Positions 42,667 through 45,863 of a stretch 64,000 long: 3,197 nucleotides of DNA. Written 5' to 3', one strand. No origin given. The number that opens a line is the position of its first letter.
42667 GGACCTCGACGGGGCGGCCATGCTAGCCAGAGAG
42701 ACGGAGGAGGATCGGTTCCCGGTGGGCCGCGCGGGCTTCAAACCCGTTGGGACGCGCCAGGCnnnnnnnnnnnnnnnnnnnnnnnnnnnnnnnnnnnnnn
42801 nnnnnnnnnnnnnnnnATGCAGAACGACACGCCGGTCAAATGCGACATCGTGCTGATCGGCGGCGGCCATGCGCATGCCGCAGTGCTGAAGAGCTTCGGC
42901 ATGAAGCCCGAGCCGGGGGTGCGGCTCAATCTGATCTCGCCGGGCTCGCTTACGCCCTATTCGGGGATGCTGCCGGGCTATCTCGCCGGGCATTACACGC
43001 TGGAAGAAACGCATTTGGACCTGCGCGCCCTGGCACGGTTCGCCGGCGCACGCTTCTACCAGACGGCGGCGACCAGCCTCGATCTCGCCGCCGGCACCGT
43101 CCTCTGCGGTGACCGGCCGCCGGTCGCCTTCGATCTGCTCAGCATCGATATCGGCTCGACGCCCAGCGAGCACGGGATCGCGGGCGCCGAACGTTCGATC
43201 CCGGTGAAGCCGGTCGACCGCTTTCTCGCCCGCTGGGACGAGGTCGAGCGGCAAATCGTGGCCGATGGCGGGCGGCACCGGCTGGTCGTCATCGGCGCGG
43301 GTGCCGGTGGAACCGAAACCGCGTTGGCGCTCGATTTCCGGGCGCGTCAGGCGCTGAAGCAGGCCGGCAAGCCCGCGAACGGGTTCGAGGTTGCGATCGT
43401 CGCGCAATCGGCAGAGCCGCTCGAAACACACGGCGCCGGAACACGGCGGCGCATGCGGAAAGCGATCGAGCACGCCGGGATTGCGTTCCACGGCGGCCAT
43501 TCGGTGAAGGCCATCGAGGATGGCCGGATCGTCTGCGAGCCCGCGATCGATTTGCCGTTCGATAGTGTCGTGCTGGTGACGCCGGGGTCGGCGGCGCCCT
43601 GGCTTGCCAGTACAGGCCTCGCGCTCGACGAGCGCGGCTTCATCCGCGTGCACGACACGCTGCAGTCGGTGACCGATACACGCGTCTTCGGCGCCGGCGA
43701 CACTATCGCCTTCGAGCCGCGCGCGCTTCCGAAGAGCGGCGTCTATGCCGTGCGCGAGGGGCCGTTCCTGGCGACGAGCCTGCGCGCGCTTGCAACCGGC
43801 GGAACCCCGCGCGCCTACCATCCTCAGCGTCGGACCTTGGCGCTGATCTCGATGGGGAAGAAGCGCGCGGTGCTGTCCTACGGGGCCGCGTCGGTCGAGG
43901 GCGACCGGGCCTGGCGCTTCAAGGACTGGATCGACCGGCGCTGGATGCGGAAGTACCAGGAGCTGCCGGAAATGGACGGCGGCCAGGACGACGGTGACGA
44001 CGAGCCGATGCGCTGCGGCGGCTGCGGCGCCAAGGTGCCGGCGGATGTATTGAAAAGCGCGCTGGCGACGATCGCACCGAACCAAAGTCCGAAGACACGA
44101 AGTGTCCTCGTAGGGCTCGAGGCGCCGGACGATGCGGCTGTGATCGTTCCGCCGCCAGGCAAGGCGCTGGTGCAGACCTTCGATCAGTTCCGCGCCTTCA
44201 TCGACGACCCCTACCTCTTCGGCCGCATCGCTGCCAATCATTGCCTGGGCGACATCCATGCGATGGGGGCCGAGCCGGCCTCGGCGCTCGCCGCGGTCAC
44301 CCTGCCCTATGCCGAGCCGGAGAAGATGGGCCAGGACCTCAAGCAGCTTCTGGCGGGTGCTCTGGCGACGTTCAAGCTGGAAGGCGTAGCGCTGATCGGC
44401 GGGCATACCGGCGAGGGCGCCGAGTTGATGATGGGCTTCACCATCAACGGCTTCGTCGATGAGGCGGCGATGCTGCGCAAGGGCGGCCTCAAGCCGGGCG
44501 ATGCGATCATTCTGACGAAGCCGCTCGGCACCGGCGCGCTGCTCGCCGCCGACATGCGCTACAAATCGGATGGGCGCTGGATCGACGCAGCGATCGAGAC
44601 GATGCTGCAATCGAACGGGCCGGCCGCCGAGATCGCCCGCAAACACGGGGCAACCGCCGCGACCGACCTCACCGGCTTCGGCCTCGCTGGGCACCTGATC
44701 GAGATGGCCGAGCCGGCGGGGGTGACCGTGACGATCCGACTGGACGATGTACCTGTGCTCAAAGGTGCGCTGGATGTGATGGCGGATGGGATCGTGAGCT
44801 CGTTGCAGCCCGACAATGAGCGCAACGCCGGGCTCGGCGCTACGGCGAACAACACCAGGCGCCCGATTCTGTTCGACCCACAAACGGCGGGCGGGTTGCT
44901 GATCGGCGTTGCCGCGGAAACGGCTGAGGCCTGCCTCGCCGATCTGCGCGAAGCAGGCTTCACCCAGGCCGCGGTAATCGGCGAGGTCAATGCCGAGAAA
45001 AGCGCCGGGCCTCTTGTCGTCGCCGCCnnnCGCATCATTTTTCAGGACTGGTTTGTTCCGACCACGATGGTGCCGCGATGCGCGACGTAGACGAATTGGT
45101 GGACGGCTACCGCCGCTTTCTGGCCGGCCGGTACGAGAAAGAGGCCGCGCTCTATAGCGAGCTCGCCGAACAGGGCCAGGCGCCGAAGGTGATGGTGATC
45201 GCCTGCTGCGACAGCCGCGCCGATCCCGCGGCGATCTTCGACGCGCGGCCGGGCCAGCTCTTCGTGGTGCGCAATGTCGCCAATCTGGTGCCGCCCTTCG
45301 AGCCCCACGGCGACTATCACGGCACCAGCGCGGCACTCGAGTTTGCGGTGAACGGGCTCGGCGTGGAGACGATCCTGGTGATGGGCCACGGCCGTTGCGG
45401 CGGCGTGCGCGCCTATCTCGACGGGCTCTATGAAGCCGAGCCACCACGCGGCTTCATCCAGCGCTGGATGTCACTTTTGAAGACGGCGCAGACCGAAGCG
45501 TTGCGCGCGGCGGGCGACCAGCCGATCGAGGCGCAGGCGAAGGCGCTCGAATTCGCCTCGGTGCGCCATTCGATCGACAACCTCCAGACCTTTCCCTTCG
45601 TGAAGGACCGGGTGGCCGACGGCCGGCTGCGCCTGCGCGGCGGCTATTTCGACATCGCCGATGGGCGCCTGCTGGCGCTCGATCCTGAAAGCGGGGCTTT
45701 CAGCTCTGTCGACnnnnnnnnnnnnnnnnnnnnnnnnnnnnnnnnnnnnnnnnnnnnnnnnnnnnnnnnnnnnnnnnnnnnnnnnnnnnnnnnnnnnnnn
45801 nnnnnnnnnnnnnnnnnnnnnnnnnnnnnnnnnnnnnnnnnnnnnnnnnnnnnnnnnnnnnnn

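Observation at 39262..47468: Self-contained selenocysteine block: selA-selB-tRNA(Sec)-selD plus two thiol-redox selenoprotein candidates, with no formate dehydrogenase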

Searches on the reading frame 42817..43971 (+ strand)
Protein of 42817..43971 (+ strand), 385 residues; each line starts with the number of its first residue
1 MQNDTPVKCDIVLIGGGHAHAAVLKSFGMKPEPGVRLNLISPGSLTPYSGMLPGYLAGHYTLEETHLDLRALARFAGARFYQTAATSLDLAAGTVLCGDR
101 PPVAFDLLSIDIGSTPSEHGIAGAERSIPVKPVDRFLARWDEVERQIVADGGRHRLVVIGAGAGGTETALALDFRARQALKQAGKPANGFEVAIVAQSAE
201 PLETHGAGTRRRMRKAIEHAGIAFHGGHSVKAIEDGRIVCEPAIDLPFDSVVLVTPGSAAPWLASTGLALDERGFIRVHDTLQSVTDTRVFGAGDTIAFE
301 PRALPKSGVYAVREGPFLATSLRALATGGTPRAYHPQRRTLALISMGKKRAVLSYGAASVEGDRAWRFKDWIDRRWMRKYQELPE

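Call 74: search_solved_structures(query=window:42817-43971:+, max_evalue=0.001, show_alignments=0)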
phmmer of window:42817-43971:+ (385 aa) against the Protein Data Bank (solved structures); distinct sequences matched with E-value up to 0.001: 5.
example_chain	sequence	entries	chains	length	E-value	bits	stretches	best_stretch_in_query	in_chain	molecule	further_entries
9pxk_C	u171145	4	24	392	1.6e-08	37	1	87-360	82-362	NADH dehydrogenase-like protein YjlD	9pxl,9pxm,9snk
4nwz_A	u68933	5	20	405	1.3e-05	27.4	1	64-377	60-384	FAD-dependent pyridine nucleotide-disulfide oxidoreductase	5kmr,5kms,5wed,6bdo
5kmp_A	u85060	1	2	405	7e-05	25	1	76-377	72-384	FAD-dependent pyridine nucleotide-disulfide oxidoreductase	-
5kmq_A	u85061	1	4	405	0.00011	24.3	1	64-377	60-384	FAD-dependent pyridine nucleotide-disulfide oxidoreductase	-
3h8i_A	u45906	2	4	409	0.00035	22.7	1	202-322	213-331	NADH oxidase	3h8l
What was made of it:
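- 42817..45030 (+): ndh-selD fusion (737 aa): an NDH-2-like FAD/NAD(P) flavoprotein domain (about aa 1-385) plus selenophosphate synthetase with a Cys-type C-G-G-C active-site loop. The N-terminal domain is closest to NDH-2 (YjlD) among solved structures (call 74).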

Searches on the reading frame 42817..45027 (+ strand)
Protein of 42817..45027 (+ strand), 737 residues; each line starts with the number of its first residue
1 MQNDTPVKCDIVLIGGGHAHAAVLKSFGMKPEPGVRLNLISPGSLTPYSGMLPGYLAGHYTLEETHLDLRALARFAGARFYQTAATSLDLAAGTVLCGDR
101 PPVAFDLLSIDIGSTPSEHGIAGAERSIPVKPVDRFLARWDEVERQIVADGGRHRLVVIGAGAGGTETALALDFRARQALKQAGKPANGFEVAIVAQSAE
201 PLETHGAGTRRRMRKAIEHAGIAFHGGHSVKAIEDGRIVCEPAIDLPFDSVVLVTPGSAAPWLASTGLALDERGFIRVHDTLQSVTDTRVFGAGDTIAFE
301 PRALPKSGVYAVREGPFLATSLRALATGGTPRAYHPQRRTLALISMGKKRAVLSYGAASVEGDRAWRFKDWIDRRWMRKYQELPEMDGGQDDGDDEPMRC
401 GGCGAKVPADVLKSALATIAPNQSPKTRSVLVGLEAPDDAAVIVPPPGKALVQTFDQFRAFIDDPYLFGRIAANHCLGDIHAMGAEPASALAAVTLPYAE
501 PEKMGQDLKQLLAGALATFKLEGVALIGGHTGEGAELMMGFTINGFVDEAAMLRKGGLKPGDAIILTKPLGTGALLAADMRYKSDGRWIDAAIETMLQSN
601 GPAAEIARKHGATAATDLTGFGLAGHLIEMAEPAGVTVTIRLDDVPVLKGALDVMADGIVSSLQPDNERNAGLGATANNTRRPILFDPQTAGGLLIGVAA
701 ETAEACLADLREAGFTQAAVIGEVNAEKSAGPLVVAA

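Call 8: search_protein_families(library=ncbifam, proteins=[window:42817-45027:+])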
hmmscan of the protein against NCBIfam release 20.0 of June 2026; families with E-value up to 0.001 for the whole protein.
window:42817-45027:+ (737 aa): 17 families
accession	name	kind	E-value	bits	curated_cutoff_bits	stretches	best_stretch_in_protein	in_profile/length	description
TIGR04369.1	fusion_not_SelD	hypoth_equivalog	1.1e-130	437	700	1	13-720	1-700/701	oxidoreductase/SelD-related fusion protein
TIGR03169.1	Nterm_to_SelD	hypoth_equivalog_domain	7.9e-124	413.7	310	1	10-380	1-365/365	pyridine nucleotide-disulfide oxidoreductase family protein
TIGR00476.1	selD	equivalog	1.3e-86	290.6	125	1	399-702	7-310/311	selenide, water dikinase SelD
NF002098.0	PRK00943.1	equivalog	9.3e-67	225.4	299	1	400-729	14-339/347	selenide, water dikinase SelD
NF010705.0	PRK14105.1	equivalog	1.1e-37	129.7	291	1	401-653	15-276/345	selenide, water dikinase SelD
TIGR01379.1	thiL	equivalog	1.2e-23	83.6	184.15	1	429-655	16-246/320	thiamine-phosphate kinase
NF004351.0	PRK05731.1-4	equivalog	1.3e-17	63.9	324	1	424-647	27-249/321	thiamine-phosphate kinase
NF004350.0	PRK05731.1-1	equivalog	7e-12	44.9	441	1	464-648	60-242/325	thiamine-phosphate kinase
TIGR02124.1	hypE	equivalog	1.6e-11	43.8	251.6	1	433-649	29-247/332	hydrogenase expression/formation protein HypE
NF004353.0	PRK05731.2-2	equivalog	2.4e-11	43.3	301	1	464-654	50-234/311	thiamine-phosphate kinase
TIGR03267.1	methan_mark_2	hypoth_equivalog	5.9e-09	35.4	365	1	435-647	42-248/323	methanogenesis marker 2 protein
TIGR04049.1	AIR_rel_sll0787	hypoth_equivalog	6.1e-08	32.1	321.3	1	435-647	41-243/318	sll0787 family AIR synthase-like protein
TIGR04050.1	MSMEG_0567_Cter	hypoth_equivalog_domain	2e-07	30.8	312.2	1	444-648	37-229/296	MSMEG_0567/sll0787 family protein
NF004354.0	PRK05731.2-3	equivalog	2.7e-07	30.2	204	1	477-572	58-149/273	thiamine-phosphate kinase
TIGR01736.1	FGAM_synth_II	equivalog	0.00014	20.3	525.75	0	605-648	240-283/718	phosphoribosylformylglycinamidine synthase subunit PurL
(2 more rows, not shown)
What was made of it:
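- Checked: selD, 42817-45030 (+): TIGR00476 at 290.6 bits (cut-off 125) (call 8).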

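Call 9: search_protein_families(library=pfam, proteins=[window:42817-45027:+])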
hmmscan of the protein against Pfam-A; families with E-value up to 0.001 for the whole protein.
window:42817-45027:+ (737 aa): 4 families
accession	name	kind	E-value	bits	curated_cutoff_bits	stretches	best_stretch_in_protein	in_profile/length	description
PF07992.20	Pyr_redox_2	-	3.1e-22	79.8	26.1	1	10-315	2-291/291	Pyridine nucleotide-disulphide oxidoreductase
PF02769.27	AIRS_C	-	4.2e-22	79.4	23.1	1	559-729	1-150/156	AIR synthase related protein, C-terminal domain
PF00586.29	AIRS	-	4.9e-19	69.2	24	1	438-547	2-112/112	AIR synthase related protein, N-terminal domain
PF00070.33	Pyr_redox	-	0.00022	22.1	22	1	155-235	1-68/82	Pyridine nucleotide-disulphide oxidoreductase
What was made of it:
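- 42817..45030 (+): TIGR03169 at 413.7 bits (cut-off 310); TIGR00476 at 290.6 bits (cut-off 125); Pyr_redox_2, AIRS and AIRS_C (calls 8, 9).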

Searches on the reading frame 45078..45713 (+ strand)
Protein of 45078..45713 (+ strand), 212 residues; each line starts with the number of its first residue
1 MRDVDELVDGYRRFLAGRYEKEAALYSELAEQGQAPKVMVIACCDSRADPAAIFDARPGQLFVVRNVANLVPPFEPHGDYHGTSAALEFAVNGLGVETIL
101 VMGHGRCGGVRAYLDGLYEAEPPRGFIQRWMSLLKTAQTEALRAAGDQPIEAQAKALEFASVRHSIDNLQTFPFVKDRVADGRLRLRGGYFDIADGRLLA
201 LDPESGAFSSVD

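Call 8: search_protein_families(library=ncbifam, proteins=[window:45078-45713:+])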
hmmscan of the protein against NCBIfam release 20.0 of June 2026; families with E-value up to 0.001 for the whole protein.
window:45078-45713:+ (212 aa): 2 families
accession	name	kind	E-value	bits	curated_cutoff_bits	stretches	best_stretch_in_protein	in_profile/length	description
NF007756.0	PRK10437.1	equivalog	7.9e-19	68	251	1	1-202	1-192/220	carbonate dehydratase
NF011765.0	PRK15219.1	subfamily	4.7e-15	55.7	221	1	4-197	57-240/245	carbonic anhydrase family protein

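Call 9: search_protein_families(library=pfam, proteins=[window:45078-45713:+])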
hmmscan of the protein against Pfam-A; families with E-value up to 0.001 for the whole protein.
window:45078-45713:+ (212 aa): 1 family
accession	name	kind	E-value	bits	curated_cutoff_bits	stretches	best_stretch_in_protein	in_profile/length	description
PF00484.24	Pro_CA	-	3.6e-44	151.2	25.7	1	38-198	1-156/156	Carbonic anhydrase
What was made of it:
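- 45078..45716 (+): beta-carbonic anhydrase (212 aa); a neighbour, probably not a functional part. PF00484 at 151 bits (call 9).
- Checked: Beta-carbonic anhydrase, 45078-45716 (+): PF00484 at 151 bits (call 9).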
